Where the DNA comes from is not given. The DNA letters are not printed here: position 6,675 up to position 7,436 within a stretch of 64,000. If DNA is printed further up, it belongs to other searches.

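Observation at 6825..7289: Unannotatable membrane-anchored protein with LuxR-like HTH, translationally coupled to fliN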

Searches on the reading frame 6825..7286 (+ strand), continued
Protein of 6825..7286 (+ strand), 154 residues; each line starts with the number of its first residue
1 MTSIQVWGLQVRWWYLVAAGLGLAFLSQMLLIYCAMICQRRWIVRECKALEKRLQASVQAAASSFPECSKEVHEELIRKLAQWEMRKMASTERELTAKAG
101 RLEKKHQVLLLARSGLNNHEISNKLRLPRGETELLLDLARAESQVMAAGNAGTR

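Call 34: find_homologous_proteins(query=P0082, max_evalue=0.001)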
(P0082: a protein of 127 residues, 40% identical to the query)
Query P0082 (127 aa): 407 proteins with E <= 0.001 among 432 candidates; the best 120 are listed.
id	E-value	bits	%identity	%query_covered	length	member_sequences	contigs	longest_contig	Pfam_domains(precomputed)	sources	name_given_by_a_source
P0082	2.8e-76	271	100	100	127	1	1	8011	PF10975.15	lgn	-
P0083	3.8e-67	242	91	100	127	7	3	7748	PF10975.15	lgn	-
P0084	3.3e-63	229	87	100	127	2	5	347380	PF10975.15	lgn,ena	-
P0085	1.0e-62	227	84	100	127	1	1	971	PF10975.15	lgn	-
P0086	2.1e-62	226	83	100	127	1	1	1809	PF10975.15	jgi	jgi:hypothetical protein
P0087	2.2e-62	226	83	100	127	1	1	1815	PF10975.15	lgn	-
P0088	9.3e-62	224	84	100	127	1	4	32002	PF10975.15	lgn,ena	-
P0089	3.9e-61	222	82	100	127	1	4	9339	PF10975.15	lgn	-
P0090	1.7e-60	220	87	100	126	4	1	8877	PF10975.15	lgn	-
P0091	1.9e-60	220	84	100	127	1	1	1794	PF10975.15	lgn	-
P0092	3.3e-60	219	80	100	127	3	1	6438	PF10975.15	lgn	-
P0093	6.8e-60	218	83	98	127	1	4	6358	PF10975.15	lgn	-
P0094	1.7e-59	217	80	99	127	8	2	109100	PF10975.15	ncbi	ncbi:MAG: DUF2802 domain-containing protein [Sulfuricella sp.]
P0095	4.0e-59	216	79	100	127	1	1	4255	PF10975.15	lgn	-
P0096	1.6e-58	214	80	100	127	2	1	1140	PF10975.15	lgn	-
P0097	5.7e-58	212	79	100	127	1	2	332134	PF10975.15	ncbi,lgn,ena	-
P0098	6.5e-58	212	78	100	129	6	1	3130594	PF10975.15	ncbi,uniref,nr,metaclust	ncbi:hypothetical protein SCD_n01644 [Sulfuricella denitrificans skB26]|uniref:DUF2802 domain-contai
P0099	2.1e-57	210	78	98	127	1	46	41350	PF10975.15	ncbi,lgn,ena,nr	ncbi:MAG: hypothetical protein AUK53_06825 [Betaproteobacteria bacterium CG2_30_59_46]|nr:MAG: hypot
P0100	2.3e-57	210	79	98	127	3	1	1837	PF10975.15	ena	-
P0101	2.6e-57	210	80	97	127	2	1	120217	PF10975.15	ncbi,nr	ncbi:MAG: DUF2802 domain-containing protein [Sulfuricella sp.]|nr:DUF2802 domain-containing protein 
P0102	2.9e-57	210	78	98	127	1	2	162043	PF10975.15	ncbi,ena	-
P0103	3.3e-57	209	76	100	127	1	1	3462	PF10975.15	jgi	jgi:predicted RNase H-like nuclease (RuvC/YqgF family)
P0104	4.2e-57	209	78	98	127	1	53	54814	PF10975.15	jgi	-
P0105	5.7e-57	209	77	100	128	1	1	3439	PF10975.15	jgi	jgi:hypothetical protein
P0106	6.1e-57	209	78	98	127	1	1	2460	PF10975.15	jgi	-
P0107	9.5e-57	208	78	98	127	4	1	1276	PF10975.15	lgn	-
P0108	1.2e-56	208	77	98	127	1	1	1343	PF10975.15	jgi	-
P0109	1.3e-56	208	76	100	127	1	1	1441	PF10975.15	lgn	-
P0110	1.6e-56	207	77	100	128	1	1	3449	PF10975.15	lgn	-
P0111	3.1e-56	206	77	98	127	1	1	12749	PF10975.15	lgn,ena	-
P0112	3.5e-56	206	76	100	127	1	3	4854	PF10975.15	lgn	-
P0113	3.7e-56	206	77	98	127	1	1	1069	PF10975.15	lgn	-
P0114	6.9e-56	205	75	100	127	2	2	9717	PF10975.15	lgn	-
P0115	6.9e-56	205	76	100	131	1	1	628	PF10975.15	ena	-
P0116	1.9e-55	204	76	98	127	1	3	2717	PF10975.15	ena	-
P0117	3.0e-55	203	77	98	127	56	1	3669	PF10975.15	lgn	-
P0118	7.5e-55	202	76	100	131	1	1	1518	PF10975.15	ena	-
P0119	1.1e-54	201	77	100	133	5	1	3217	PF10975.15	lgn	-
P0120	1.3e-54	201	76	98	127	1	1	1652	PF10975.15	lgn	-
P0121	1.5e-54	201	76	98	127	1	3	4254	PF10975.15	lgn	-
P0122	1.7e-54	201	76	98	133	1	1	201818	PF10975.15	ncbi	-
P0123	2.7e-54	200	74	99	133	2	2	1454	PF10975.15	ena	-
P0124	2.8e-54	200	75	98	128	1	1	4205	PF10975.15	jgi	jgi:predicted RNase H-like nuclease (RuvC/YqgF family)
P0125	3.2e-54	200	75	98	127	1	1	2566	PF10975.15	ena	-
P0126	3.3e-54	200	76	98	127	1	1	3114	PF10975.15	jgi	-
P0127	3.4e-54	200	76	98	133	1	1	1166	PF10975.15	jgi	jgi:hypothetical protein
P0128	3.9e-54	200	75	98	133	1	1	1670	PF10975.15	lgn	-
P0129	4.6e-54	199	76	98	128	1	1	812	PF10975.15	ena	-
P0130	5.4e-54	199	75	98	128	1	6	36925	PF10975.15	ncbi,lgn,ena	-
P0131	5.7e-54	199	75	98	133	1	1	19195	PF10975.15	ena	-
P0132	1.1e-53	198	75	98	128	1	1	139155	PF10975.15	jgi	jgi:predicted RNase H-like nuclease (RuvC/YqgF family)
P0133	1.4e-53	198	74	98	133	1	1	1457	PF10975.15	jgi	jgi:predicted RNase H-like nuclease (RuvC/YqgF family)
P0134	1.5e-53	198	74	98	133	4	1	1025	PF10975.15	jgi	-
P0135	1.8e-53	197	75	98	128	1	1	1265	PF10975.15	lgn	-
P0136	1.9e-53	197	75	98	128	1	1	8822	PF10975.15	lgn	-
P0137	3.4e-53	197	74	98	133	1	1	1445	PF10975.15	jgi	jgi:predicted RNase H-like nuclease (RuvC/YqgF family)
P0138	3.5e-53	197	75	98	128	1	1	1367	PF10975.15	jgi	jgi:predicted RNase H-like nuclease (RuvC/YqgF family)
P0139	3.7e-53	196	73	98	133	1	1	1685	PF10975.15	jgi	jgi:predicted RNase H-like nuclease (RuvC/YqgF family)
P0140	4.6e-53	196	73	100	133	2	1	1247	PF10975.15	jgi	jgi:hypothetical protein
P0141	4.8e-53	196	74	100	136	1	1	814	PF10975.15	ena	-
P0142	6.7e-53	196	73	100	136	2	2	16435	PF10975.15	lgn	-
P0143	9.2e-52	192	70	100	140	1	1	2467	PF10975.15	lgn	-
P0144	7.1e-50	186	70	100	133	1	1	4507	PF10975.15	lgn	-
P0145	1.3e-49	185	68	100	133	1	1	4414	PF10975.15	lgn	-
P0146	1.9e-49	184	69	100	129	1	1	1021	PF10975.15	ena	-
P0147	3.5e-49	184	69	100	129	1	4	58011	PF10975.15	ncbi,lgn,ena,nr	ncbi:MAG TPA: DUF2802 domain-containing protein [Sulfuricella sp.]|nr:DUF2802 domain-containing prot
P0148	5.8e-49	183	71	98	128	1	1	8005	PF10975.15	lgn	-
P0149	6.8e-49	183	68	100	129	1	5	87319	PF10975.15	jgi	-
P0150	8.6e-47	176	66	99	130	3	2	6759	PF10975.15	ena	-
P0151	1.3e-46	175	68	98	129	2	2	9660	PF10975.15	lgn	-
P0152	7.1e-45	170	65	98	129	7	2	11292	PF10975.15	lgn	-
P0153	1.8e-43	165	65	99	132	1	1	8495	PF10975.15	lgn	-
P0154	5.7e-43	164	71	88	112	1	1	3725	PF10975.15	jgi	jgi:TolA-binding protein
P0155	1.0e-42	163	65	100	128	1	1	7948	PF10975.15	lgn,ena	-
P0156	1.0e-42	163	64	100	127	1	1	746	PF10975.15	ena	-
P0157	2.6e-42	161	64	98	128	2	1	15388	PF10975.15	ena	-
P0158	5.2e-42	161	63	98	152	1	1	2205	PF10975.15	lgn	-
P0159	1.4e-41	159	61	100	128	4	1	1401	PF10975.15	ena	-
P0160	3.6e-41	158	64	100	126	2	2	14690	PF10975.15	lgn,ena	-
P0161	7.3e-41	157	64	100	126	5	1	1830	PF10975.15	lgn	-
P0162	7.7e-41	157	64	98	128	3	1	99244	PF10975.15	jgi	jgi:cell division protein FtsB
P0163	3.2e-40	155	64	100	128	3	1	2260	PF10975.15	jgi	-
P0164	4.0e-40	154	63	100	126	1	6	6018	PF10975.15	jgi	jgi:hypothetical protein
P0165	4.2e-40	154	63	100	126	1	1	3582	PF10975.15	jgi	jgi:hypothetical protein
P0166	5.6e-40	154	63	100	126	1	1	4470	PF10975.15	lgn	-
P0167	5.8e-40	154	63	100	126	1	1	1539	PF10975.15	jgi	-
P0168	2.4e-39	152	62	100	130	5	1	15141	PF10975.15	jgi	-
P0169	2.5e-39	152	62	100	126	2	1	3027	PF10975.15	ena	-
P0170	3.4e-39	151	63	100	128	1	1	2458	PF10975.15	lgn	-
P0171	4.4e-39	151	62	100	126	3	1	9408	PF10975.15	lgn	-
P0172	1.2e-38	150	58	100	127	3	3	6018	PF10975.15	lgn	-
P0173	1.3e-38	150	60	100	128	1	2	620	PF10975.15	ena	-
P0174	1.8e-38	149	59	97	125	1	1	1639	PF10975.15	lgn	-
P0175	2.5e-38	149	59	100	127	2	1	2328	PF10975.15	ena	-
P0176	6.4e-38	147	61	100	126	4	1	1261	PF10975.15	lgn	-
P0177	5.9e-37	144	59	100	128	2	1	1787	PF10975.15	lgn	-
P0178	1.8e-36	143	56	100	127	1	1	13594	PF10975.15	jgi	jgi:cell division protein FtsB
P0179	2.4e-36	142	58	100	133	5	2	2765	PF10975.15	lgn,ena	-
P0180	3.9e-36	142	57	98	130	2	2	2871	PF10975.15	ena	-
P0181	9.5e-36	140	59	100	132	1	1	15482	PF10975.15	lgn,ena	-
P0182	1.0e-35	140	57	100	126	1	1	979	PF10975.15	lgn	-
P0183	1.4e-35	140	56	99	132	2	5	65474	PF10975.15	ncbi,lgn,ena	-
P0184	1.8e-35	139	61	97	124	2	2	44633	PF10975.15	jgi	jgi:hypothetical protein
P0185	5.8e-35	138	58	100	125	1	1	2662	PF10975.15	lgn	-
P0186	1.2e-33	134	60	98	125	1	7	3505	PF10975.15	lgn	-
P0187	1.3e-33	133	56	97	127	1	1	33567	PF10975.15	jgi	jgi:uncharacterized protein YlxW (UPF0749 family)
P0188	1.7e-33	133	58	100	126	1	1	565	PF10975.15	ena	-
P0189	2.3e-33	133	57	97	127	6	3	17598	PF10975.15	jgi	-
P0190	4.0e-33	132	56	97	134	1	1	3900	PF10975.15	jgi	jgi:hypothetical protein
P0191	6.6e-33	131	59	97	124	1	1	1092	PF10975.15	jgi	jgi:hypothetical protein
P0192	7.4e-33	131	58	97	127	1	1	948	PF10975.15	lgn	-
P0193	1.2e-32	130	56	97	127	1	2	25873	PF10975.15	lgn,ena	-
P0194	1.2e-32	130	56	97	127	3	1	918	PF10975.15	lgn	-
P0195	1.8e-32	130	59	99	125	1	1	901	PF10975.15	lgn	-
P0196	2.3e-32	129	55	97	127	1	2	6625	PF10975.15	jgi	jgi:hypothetical protein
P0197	3.8e-32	129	58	100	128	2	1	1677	PF10975.15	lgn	-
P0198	9.6e-32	127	56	97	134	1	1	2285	PF10975.15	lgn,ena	-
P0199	1.5e-31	127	56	97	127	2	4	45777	PF10975.15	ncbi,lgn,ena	-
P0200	2.8e-31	126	55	97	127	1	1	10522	PF10975.15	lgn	-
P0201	3.1e-31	126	51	97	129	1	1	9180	PF10975.15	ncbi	ncbi:MAG: DUF2802 domain-containing protein [Burkholderiales bacterium]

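Call 35: find_encoding_contigs(protein=P0082, flank=8000, max_places=1)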
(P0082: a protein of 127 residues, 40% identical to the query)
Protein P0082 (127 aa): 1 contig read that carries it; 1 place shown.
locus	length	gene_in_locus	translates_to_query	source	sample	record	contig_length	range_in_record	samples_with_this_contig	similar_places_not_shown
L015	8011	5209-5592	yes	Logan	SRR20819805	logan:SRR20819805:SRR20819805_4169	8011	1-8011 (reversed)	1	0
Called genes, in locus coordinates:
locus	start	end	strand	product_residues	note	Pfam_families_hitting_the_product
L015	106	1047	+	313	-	PF01073:3Beta_HSD (weak), PF01370:Epimerase, PF04321:RmlD_sub_bind, PF07993:NAD_binding_4 (faint), PF16363:GDP_Man_Dehyd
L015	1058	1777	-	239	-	-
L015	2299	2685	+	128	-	PF03646:FlaG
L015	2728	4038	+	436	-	PF02465:FliD_N, PF07196:Flagellin_IN, PF07195:FliD_C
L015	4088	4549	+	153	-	PF02561:FliS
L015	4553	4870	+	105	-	PF05400:FliT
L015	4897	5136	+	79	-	-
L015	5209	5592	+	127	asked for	PF10975:DUF2802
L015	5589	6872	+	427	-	PF02120:Flg_hook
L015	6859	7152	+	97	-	PF01312:Bac_export_2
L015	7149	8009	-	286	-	?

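Call 39: predict_structure(alignment_id=A3)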
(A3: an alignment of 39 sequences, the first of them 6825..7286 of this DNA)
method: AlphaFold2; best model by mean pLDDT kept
length: 154 residues; sequences in the alignment: 39
mean_pLDDT: 90.9   pTM: 0.42
mean pLDDT of the five models: 90.9, 89.2, 88.3, 87.5, 86.7
residues with pLDDT >= 90: 112; 70-90: 32; 50-70: 10; < 50: 0
segments of 3 or more residues with pLDDT < 50: none
pLDDT, mean of each block of 10 residues (from residue 1): 88 96 98 98 98 95 84 90 86 67 89 95 93 95 93 83
secondary structure, 60 per line:
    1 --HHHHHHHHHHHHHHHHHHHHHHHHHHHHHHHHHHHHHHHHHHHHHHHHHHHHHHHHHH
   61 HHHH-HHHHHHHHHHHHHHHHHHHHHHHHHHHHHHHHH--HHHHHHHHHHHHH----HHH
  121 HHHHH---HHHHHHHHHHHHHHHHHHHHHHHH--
elements in order: H3-64 H66-98 H101-113 H118-125 H129-152

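Call 56: list_cluster_members(proteins=[P0067, P0074, P0061, P0038, P0064, P0052, P0066, P0076, P0075, P0002])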
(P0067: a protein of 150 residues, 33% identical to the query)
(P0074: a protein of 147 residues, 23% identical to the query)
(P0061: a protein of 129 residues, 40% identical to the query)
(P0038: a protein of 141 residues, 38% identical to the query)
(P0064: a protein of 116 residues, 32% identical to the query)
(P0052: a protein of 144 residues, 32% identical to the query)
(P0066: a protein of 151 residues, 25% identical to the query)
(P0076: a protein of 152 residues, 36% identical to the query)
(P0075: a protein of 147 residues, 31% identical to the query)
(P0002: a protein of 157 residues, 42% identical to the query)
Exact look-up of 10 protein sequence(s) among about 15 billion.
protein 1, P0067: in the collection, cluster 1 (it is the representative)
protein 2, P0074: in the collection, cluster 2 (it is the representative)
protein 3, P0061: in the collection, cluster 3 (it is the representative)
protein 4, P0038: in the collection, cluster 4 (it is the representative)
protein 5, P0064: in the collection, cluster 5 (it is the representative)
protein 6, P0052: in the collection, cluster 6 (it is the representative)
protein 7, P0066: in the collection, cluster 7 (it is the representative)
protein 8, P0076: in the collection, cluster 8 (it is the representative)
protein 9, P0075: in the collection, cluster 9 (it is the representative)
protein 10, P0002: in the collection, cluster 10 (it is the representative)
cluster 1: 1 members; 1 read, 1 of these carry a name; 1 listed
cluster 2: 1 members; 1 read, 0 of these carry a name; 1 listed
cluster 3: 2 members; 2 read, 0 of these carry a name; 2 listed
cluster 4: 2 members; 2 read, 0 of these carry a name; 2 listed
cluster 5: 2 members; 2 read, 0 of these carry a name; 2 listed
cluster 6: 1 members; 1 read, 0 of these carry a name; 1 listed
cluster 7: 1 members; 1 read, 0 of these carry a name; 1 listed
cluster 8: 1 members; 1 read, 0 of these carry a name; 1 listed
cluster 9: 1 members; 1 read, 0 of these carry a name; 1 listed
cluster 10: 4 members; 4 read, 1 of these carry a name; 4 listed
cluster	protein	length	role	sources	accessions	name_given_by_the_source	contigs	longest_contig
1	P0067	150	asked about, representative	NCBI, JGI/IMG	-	DNA-binding NarL/FixJ family response regulator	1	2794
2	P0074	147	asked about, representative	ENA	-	-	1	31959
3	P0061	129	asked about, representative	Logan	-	-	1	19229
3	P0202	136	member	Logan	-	-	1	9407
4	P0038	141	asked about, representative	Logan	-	-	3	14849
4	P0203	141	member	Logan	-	-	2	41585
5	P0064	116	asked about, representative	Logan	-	-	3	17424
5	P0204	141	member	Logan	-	-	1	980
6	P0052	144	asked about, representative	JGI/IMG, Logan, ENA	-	-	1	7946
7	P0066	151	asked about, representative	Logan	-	-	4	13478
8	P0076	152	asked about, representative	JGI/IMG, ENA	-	-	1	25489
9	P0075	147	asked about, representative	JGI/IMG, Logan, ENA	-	-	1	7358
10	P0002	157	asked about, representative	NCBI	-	-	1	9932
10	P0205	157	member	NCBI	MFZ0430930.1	MAG: hypothetical protein WAO20_22640 [Acidobacteriota bacterium]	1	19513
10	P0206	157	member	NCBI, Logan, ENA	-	-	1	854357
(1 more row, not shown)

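Call 65: search_dna_similar(query=P0082, collection=plasmids, mode=protein, max_evalue=0.01, max_rows=15)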
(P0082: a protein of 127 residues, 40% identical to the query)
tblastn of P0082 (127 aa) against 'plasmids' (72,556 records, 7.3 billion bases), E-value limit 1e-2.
No match.

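Call 66: search_dna_similar(query=window:6825-7286:+, collection=plasmids, mode=protein, max_evalue=0.1, max_rows=15)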
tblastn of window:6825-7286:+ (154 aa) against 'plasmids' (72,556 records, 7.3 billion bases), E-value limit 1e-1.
No match.

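Call 71: find_encoding_contigs(protein=P0076, flank=7000, max_places=1)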
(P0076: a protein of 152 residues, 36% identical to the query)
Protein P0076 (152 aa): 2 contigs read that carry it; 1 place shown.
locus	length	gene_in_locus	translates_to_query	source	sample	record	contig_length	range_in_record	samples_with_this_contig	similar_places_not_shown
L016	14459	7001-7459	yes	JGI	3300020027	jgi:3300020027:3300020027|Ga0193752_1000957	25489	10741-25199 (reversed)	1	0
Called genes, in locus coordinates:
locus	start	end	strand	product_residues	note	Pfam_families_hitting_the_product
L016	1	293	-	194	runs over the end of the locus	?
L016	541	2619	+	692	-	PF00771:FHIPEP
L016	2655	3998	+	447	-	PF00448:SRP54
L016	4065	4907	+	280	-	PF00142:Fer4_NifH (faint), PF01656:CbiA, PF06564:CBP_BcsQ, PF10609:ParA, PF13614:AAA_31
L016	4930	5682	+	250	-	PF04542:Sigma70_r2, PF04539:Sigma70_r3, PF08281:Sigma70_r4_2, PF04545:Sigma70_r4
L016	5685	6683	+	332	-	PF02154:FliM, PF01052:FliMN_C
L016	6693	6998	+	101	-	PF01052:FliMN_C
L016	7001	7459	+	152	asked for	-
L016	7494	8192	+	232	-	PF00460:Flg_bb_rod (faint), PF22692:LlgE_F_G_D1, PF06429:Flg_bbr_C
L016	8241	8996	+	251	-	PF00460:Flg_bb_rod (weak), PF22692:LlgE_F_G_D1, PF06429:Flg_bbr_C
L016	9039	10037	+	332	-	PF08666:SAF (weak), PF13144:ChapFlgA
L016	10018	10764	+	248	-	PF02107:FlgH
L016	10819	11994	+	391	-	PF02119:FlgI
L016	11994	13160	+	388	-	PF10135:Rod-binding, PF01551:Peptidase_M23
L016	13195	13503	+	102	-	PF04316:FlgM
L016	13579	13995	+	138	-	-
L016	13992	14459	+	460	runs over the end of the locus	PF22638:FlgK_D1, PF06429:Flg_bbr_C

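Call 72: find_encoding_contigs(protein=P0066, flank=7000, max_places=1)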
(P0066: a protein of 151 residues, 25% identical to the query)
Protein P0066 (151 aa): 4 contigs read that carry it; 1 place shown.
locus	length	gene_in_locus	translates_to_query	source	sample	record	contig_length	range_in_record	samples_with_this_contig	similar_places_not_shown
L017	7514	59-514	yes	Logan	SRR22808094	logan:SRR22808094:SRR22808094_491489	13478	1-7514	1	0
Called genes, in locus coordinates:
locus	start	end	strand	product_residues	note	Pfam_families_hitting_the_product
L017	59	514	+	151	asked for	PF19610:DUF6115 (weak)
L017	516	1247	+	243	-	PF00460:Flg_bb_rod (weak), PF22692:LlgE_F_G_D1, PF06429:Flg_bbr_C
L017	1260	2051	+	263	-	PF00460:Flg_bb_rod, PF22692:LlgE_F_G_D1, PF06429:Flg_bbr_C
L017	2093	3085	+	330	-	PF13144:ChapFlgA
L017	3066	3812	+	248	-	PF02107:FlgH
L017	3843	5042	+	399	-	PF02119:FlgI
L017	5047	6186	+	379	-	PF10135:Rod-binding, PF01551:Peptidase_M23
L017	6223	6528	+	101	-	PF04316:FlgM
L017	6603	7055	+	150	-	-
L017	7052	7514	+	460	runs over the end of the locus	PF00460:Flg_bb_rod (weak), PF22638:FlgK_D1, PF06429:Flg_bbr_C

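Call 73: find_encoding_contigs(protein=P0027, flank=7000, max_places=1)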
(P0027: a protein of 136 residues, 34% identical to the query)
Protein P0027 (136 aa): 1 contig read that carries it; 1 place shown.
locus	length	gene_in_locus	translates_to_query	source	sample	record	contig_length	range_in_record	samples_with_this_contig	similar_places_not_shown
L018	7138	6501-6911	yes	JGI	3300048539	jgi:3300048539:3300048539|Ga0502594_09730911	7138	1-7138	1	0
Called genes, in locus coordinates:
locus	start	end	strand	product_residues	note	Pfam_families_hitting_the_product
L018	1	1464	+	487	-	?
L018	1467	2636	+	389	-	PF00448:SRP54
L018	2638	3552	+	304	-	PF00142:Fer4_NifH, PF01656:CbiA, PF02374:ArsA_ATPase (weak), PF06564:CBP_BcsQ, PF10609:ParA, PF13614:AAA_31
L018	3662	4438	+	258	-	PF04542:Sigma70_r2, PF04539:Sigma70_r3 (faint), PF08281:Sigma70_r4_2, PF04545:Sigma70_r4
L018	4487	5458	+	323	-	PF02154:FliM, PF01052:FliMN_C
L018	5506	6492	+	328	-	PF28396:SepQ_C (weak), PF01052:FliMN_C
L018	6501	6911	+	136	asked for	PF10975:DUF2802 (weak), PF19610:DUF6115 (weak)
